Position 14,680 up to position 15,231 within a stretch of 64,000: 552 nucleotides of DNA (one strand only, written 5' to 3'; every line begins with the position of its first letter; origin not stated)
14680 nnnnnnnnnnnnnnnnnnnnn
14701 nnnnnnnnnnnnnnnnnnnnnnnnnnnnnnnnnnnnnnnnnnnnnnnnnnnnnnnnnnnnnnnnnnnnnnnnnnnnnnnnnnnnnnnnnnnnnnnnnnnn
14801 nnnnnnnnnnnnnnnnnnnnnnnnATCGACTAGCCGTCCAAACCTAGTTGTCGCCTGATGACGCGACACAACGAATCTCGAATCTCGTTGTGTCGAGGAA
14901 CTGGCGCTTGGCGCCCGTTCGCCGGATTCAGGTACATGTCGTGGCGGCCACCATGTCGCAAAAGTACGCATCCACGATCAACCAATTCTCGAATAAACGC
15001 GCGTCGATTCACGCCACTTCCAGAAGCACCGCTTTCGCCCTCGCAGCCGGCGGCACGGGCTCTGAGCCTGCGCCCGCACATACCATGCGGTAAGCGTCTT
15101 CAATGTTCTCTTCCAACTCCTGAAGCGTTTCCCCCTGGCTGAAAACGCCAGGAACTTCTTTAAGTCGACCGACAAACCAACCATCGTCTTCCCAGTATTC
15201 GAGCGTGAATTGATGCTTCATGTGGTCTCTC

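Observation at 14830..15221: hicB-hicA toxin-antitoxin module inserted inside the ATP synthase operon between atpG and atpD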

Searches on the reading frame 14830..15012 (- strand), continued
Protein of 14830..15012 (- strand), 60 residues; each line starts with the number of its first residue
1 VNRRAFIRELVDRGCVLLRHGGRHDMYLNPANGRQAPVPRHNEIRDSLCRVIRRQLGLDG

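Call 67: fold_search(model_id=the predicted structure, library=pdb)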
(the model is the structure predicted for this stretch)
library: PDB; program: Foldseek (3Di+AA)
matches with E <= 10: 523; with E <= 0.001: 0
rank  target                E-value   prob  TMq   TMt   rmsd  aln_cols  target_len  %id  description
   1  6hpb_A                1.9e-03  1.00  0.77  0.80   1.4        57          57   33  Crystal structure of the E.coli HicAB toxin-antitoxin complex (released 2019-09-18)
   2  6g26_E                2.8e-03  1.00  0.84  0.83   1.3        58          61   24  The crystal structure of the Burkholderia pseudomallei HicAB complex (released 2018-10-31)
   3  6g26_F                3.0e-03  1.00  0.84  0.84   1.3        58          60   24  The crystal structure of the Burkholderia pseudomallei HicAB complex (released 2018-10-31)
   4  1whz                  2.1e-02  1.00  0.81  0.71   1.5        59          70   29  Crystal structure of a hypothetical protein from thermus thermophilus HB8 (released 2004-11-28)
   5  6hpb_C                3.3e-02  1.00  0.62  0.70   2.9        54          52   33  Crystal structure of the E.coli HicAB toxin-antitoxin complex (released 2019-09-18)
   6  4c26_MODEL_1_A        1.0e-01  0.99  0.69  0.64   2.0        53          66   24  Solution NMR structure of the HicA toxin from Burkholderia pseudomallei (released 2014-04-23)
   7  4p78_C                2.0e-01  0.96  0.70  0.64   3.5        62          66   21  HicA3 and HicB3 toxin-antitoxin complex (released 2014-08-27)
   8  1h92_MODEL_1_A        5.8e-01  0.54  0.35  0.33   1.6        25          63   16  SH3 domain of human Lck tyrosine kinase (released 2001-10-22)
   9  4m4z                  5.8e-01  0.44  0.37  0.16   5.8        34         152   15  SH3 and SH2 domains of human Src-like adaptor protein 2 (SLAP2) (released 2013-11-06)
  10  6ukl_D                5.8e-01  0.38  0.40  0.36   5.5        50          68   16  Crystal Structure of a DiB2-split Protein (released 2020-07-08)
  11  4j49_B                9.8e-01  0.20  0.30  0.09   4.6        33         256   27  PylD holoenzyme soaked with L-lysine-Ne-D-ornithine (released 2013-06-12)
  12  8v10_C                9.8e-01  0.12  0.31  0.24   5.7        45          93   16  Structure of a Saccharomyces cerevisiae Mps1 peptide bound to dwarf Ndc80 Complex (released 2024-05-15)
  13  4q3e_B                1.0e+00  0.20  0.30  0.09   4.6        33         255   27  PylD cocrystallized with L-Ornithine-Nd-D-lysine and NAD+ (released 2014-04-23)
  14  7a6d                  1.1e+00  0.23  0.41  0.09   5.3        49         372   12  tRNA-guanine transglycosylase C158S/C281S/Y330C/H333A mutant in complex with rac-trans-4,4-difluorocyclopentane-1,2-diol (released 2021-06-16)
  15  4j43_A                1.1e+00  0.18  0.30  0.09   4.6        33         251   27  PylD holoenzyme (released 2013-06-12)
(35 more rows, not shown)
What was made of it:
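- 14830..15012 (-): hicA: 60-aa HicA-type mRNA interferase toxin. Its GTG start overlaps the hicB stop (GTGA). TM is 0.77-0.84 and rmsd 1.3-1.4 A to 6hpb_A and 6g26_E (call 67).
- On HicA toxin family (Pfam PF07927): TM 0.77-0.84 to 6hpb_A and 6g26_E (call 67).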

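Call 81: search_protein_families(library=padloc, proteins=[window:14830-15012:-], max_evalue=0.01)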
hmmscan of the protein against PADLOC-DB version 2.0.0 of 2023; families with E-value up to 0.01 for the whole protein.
window:14830-15012:- (60 aa): 0 families
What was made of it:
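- Neither protein matches a PADLOC defence model (call 81).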

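Call 82: find_related_loci(query=A2, collection=viral_contigs, flank=3000)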
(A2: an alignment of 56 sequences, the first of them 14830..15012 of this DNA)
Query A2 (60 aa) in viral_contigs; peptide patterns used: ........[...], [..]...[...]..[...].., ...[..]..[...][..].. (x = any residue, [..] = any of these).
126 stretches matched a pattern; 71 encode a relative of the query (tblastn E <= 1e-3); 71 distinct loci.
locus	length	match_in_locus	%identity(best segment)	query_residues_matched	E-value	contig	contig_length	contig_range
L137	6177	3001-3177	63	1-59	5e-23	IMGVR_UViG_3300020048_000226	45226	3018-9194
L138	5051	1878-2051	52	1-58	8e-17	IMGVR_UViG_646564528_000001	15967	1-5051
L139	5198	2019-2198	38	1-58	1e-10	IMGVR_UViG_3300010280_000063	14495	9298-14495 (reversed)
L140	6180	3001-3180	38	1-58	1e-10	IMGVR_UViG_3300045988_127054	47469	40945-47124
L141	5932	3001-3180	33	1-58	3e-10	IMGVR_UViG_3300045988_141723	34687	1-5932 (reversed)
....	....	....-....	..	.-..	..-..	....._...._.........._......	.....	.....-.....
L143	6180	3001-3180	33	1-58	3e-10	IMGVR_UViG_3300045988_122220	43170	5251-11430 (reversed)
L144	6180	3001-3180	33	1-58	3e-10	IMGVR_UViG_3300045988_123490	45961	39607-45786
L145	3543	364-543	33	1-58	3e-10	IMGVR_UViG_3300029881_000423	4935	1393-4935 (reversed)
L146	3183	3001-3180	37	1-58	4e-10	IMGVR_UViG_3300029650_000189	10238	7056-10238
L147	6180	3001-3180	37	1-58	4e-10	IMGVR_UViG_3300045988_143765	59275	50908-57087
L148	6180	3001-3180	38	1-58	5e-11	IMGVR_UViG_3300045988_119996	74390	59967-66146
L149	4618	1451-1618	42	1-57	1e-9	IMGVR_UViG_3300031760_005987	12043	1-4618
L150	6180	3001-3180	32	1-58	2e-9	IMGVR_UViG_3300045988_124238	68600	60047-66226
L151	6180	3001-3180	32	1-58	2e-9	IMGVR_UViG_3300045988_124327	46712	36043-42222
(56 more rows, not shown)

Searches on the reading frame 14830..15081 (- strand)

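Call 3: search_protein_families(library=pfam, proteins=[window:14830-15081:-], max_evalue=0.1)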
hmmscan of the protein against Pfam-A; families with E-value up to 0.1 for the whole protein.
window:14830-15081:- (83 aa): 1 family
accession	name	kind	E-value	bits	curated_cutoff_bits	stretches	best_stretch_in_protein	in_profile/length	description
PF07927.17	HicA_toxin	-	3.8e-08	33.7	27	1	27-81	2-58/58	HicA toxin of bacterial toxin-antitoxin,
